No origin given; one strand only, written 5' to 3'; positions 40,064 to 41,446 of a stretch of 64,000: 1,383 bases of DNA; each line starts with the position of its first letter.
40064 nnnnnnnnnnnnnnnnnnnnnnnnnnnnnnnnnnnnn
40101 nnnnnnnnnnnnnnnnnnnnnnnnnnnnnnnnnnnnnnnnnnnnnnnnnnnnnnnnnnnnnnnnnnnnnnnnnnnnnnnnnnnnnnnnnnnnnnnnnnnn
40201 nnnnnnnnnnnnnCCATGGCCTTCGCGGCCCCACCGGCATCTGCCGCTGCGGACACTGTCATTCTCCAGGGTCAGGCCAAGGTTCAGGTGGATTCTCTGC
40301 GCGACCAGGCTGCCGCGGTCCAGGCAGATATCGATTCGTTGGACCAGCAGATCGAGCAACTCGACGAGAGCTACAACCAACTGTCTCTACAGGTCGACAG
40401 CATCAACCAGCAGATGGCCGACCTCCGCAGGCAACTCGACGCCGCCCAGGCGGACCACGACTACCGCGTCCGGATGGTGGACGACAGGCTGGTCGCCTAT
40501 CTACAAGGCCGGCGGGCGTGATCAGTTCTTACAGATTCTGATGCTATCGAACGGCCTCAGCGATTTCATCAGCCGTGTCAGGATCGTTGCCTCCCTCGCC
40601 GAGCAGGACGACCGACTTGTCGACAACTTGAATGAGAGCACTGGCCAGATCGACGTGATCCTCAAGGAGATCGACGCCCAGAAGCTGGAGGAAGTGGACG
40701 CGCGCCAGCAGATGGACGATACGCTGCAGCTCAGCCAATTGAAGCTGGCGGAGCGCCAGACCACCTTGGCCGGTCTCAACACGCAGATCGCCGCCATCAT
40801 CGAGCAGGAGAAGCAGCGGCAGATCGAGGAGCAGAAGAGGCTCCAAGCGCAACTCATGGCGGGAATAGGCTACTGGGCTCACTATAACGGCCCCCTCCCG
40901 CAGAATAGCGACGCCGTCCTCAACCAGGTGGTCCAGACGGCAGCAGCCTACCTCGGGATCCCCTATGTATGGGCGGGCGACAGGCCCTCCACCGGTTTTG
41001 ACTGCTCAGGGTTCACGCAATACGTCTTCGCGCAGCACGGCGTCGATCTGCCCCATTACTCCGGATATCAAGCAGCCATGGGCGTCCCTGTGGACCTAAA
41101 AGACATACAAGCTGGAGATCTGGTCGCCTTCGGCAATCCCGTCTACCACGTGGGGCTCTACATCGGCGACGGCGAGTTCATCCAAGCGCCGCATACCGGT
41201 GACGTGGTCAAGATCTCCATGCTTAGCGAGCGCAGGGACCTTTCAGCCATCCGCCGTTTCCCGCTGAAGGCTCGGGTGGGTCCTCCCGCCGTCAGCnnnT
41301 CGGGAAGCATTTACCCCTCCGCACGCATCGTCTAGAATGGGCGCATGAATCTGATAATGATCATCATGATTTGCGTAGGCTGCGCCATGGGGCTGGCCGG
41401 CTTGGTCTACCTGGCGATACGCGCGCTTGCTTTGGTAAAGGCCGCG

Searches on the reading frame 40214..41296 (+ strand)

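Call 94: search_protein_families(library=pfam, proteins=[window:40214-41296:+], max_evalue=0.00001)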
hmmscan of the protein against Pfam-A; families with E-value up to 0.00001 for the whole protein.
window:40214-41296:+ (361 aa): 2 families
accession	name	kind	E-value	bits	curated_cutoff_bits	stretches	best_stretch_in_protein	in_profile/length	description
PF00877.26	NLPC_P60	-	7.5e-25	87.4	23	1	248-339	1-93/105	NlpC/P60 family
PF24568.1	CC_PcsB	-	5.8e-07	29.7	27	1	96-141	22-67/75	Peptidoglycan hydrolase PcsB, coiled-coil domain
